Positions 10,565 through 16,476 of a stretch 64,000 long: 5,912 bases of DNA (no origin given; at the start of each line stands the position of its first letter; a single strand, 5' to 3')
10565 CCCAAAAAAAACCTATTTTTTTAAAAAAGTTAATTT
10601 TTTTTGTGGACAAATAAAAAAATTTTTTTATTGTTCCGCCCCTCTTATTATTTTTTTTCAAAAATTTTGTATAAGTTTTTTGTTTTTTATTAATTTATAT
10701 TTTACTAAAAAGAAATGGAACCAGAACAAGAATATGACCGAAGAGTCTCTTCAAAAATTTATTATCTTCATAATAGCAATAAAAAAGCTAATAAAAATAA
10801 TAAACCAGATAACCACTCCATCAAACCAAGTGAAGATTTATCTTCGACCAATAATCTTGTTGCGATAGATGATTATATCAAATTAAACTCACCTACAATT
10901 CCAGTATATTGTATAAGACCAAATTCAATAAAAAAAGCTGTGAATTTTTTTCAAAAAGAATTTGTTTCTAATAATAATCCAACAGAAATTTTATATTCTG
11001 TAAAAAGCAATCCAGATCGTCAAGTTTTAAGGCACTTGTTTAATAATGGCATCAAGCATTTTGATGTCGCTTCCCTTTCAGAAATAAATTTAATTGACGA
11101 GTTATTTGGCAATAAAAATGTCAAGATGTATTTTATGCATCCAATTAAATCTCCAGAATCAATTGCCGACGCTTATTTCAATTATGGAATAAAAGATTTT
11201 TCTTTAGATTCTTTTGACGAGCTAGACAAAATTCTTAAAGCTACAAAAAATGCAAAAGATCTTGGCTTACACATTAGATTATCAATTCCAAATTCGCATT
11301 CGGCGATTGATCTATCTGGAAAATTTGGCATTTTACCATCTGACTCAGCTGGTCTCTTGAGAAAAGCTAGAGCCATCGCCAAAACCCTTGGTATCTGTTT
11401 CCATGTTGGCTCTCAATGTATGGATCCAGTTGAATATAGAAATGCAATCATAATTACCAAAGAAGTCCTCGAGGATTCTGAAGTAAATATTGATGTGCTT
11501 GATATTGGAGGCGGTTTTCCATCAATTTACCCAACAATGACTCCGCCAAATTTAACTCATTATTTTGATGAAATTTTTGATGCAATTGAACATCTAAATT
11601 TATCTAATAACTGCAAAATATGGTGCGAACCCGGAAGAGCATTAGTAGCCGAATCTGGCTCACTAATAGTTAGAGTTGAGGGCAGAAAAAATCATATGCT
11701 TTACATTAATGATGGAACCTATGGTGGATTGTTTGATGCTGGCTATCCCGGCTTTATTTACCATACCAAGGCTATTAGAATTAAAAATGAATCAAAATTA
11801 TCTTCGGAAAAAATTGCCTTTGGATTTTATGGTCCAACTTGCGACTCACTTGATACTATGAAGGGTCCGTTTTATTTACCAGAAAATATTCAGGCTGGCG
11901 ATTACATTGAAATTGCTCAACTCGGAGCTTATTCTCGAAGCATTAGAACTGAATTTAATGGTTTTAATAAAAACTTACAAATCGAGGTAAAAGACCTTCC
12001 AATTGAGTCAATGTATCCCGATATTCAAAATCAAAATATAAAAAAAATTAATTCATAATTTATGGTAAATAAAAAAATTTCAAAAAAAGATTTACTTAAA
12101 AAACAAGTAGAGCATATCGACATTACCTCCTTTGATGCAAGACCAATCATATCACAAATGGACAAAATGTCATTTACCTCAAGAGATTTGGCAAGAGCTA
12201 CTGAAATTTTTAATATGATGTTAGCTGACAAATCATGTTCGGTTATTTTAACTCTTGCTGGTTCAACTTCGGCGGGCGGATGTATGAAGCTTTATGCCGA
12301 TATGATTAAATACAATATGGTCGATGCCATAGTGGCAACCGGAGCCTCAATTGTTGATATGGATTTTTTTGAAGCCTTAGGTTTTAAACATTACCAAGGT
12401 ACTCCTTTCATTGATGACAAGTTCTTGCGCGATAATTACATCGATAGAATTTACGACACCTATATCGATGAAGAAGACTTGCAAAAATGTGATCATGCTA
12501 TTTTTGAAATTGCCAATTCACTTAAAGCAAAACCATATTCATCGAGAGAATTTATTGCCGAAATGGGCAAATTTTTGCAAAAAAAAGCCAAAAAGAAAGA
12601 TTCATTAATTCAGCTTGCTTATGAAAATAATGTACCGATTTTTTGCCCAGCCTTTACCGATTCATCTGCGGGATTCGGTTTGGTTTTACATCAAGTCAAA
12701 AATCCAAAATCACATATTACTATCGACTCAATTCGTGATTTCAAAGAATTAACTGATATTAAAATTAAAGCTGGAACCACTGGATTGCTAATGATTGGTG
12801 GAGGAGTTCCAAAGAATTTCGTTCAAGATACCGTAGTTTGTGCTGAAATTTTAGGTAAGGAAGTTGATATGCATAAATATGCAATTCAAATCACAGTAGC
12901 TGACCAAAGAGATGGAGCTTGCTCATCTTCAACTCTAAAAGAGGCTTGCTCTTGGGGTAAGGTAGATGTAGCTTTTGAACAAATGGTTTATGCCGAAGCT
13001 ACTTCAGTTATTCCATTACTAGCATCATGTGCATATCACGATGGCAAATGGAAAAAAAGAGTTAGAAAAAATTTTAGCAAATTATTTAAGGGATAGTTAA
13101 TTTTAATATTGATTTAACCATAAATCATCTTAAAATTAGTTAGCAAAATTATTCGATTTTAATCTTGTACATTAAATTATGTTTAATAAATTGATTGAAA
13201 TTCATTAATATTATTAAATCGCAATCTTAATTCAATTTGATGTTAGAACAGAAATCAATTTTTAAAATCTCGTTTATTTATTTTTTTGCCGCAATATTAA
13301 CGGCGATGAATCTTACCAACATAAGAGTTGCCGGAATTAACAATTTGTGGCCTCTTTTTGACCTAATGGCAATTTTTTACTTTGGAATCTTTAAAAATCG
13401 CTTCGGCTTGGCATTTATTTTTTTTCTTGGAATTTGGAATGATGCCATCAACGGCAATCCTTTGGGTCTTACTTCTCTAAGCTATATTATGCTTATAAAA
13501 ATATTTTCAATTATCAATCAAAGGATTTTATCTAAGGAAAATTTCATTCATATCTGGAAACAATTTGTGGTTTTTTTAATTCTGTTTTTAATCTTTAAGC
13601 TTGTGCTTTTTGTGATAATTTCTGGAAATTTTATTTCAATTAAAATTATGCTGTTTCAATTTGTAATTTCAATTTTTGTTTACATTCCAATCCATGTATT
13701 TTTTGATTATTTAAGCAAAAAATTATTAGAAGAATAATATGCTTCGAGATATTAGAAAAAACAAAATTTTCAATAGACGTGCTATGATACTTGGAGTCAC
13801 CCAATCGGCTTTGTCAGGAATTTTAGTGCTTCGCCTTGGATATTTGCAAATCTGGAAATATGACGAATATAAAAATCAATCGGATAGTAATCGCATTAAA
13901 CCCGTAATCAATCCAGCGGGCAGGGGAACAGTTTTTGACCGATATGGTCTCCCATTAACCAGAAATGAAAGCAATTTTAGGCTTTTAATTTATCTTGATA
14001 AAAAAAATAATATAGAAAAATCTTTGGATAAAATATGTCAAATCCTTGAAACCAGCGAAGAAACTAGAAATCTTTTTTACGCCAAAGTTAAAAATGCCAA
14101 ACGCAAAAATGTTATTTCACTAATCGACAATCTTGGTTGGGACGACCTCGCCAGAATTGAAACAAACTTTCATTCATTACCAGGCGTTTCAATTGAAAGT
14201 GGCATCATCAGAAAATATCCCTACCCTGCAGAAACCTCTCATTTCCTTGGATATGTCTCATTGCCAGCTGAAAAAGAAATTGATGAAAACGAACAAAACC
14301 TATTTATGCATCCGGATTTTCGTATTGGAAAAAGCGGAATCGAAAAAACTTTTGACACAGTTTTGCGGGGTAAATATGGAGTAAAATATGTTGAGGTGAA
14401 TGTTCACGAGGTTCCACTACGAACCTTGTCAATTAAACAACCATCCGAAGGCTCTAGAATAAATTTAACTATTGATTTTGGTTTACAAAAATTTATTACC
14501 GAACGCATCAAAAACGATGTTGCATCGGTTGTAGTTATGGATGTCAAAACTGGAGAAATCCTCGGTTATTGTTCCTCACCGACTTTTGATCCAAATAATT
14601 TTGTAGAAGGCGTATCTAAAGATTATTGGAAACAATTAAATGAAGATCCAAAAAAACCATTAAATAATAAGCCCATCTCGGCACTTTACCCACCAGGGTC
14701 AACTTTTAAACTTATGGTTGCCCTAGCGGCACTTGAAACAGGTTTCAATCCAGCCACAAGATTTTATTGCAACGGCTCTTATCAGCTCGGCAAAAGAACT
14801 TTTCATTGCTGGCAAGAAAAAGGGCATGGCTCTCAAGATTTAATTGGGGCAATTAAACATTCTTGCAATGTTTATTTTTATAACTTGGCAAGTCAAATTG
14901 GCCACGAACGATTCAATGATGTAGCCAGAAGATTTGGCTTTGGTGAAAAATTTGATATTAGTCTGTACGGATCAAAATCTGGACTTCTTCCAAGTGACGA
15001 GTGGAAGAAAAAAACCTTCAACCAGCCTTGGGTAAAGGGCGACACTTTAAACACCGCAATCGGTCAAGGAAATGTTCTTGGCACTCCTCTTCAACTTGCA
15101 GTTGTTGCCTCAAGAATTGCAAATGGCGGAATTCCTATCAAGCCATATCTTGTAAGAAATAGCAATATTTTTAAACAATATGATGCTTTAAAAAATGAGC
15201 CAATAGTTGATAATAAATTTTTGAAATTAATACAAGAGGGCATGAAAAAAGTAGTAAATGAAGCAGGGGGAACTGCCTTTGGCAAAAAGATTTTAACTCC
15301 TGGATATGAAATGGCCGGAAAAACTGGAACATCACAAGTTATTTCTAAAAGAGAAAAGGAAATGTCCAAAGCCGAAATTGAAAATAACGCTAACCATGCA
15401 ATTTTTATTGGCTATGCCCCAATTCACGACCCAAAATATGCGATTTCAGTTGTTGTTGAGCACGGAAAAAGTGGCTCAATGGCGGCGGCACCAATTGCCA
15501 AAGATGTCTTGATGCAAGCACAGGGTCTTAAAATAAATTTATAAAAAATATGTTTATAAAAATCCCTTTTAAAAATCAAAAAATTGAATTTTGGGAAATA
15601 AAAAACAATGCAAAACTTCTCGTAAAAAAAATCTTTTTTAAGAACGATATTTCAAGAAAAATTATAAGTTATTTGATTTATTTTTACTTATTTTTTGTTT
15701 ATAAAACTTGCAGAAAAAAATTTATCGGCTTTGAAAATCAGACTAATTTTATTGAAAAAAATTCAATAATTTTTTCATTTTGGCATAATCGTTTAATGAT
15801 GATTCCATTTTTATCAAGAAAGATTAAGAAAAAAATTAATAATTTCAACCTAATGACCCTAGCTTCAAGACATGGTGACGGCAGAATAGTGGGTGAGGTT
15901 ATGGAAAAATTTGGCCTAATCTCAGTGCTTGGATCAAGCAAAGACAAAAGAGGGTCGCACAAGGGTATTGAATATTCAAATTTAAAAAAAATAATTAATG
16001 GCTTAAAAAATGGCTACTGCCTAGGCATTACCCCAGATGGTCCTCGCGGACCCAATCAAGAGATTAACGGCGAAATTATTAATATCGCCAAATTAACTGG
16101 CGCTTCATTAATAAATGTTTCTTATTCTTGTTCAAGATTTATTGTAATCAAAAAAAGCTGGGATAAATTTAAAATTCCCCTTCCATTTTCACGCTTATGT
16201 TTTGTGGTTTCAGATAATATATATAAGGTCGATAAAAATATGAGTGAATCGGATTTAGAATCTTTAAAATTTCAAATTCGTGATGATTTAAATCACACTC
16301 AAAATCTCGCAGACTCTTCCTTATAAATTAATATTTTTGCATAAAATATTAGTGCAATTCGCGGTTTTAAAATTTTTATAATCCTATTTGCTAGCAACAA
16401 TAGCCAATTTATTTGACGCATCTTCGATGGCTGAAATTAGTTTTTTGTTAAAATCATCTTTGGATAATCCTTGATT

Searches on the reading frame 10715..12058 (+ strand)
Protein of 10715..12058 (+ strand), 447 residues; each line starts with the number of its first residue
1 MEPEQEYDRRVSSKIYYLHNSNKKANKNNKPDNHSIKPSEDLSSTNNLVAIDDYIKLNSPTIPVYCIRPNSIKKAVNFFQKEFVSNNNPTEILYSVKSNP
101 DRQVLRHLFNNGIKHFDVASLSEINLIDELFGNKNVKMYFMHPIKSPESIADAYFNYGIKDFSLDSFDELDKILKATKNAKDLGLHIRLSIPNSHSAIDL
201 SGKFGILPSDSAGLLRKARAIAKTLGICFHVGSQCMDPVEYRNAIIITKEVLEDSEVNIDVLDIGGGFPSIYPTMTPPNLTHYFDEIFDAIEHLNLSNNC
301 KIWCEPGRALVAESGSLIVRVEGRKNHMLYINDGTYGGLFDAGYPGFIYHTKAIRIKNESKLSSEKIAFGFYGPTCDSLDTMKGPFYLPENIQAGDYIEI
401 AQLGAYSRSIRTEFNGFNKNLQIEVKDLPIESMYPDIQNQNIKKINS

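Call 21: search_protein_families(library=pfam, max_evalue=0.000001, proteins=[window:10715-12058:+])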
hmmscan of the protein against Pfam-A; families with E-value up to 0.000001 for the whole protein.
window:10715-12058:+ (447 aa): 2 families
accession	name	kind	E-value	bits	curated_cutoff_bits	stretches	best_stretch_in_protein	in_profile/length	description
PF02784.22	Orn_Arg_deC_N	-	9.6e-36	123.8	23.4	1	71-312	3-247/247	Pyridoxal-dependent decarboxylase, pyridoxal binding domain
PF00278.28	Orn_DAP_Arg_deC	-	2.5e-11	44.2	23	1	242-404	5-95/95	Pyridoxal-dependent decarboxylase, C-terminal sheet domain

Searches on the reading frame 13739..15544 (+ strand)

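Call 21: search_protein_families(library=pfam, max_evalue=0.000001, proteins=[window:13739-15544:+])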
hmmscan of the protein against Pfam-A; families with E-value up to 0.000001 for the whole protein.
window:13739-15544:+ (601 aa): 2 families
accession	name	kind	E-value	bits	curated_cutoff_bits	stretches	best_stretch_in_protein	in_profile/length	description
PF00905.27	Transpeptidase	-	2.5e-71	240.8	22.1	1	263-591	2-298/299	Penicillin binding protein transpeptidase domain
PF03717.20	PBP_dimer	-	1.2e-35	124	24.4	1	58-229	2-178/180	Penicillin-binding Protein dimerisation domain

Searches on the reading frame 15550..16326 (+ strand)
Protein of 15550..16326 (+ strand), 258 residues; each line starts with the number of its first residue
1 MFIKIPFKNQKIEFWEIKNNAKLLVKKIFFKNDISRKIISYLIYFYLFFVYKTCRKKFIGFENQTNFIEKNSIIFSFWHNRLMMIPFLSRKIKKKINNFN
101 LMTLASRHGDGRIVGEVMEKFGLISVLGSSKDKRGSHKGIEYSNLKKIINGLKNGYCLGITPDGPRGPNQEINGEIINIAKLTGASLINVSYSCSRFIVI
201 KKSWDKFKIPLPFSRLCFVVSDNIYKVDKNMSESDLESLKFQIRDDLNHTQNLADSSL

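Call 21: search_protein_families(library=pfam, max_evalue=0.000001, proteins=[window:15550-16326:+])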
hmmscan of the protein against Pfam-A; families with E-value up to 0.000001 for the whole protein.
window:15550-16326:+ (258 aa): 1 family
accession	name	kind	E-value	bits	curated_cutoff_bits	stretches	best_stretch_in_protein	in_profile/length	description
PF04028.18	DUF374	-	2e-17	62.9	26.8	1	100-168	7-68/69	Domain of unknown function (DUF374)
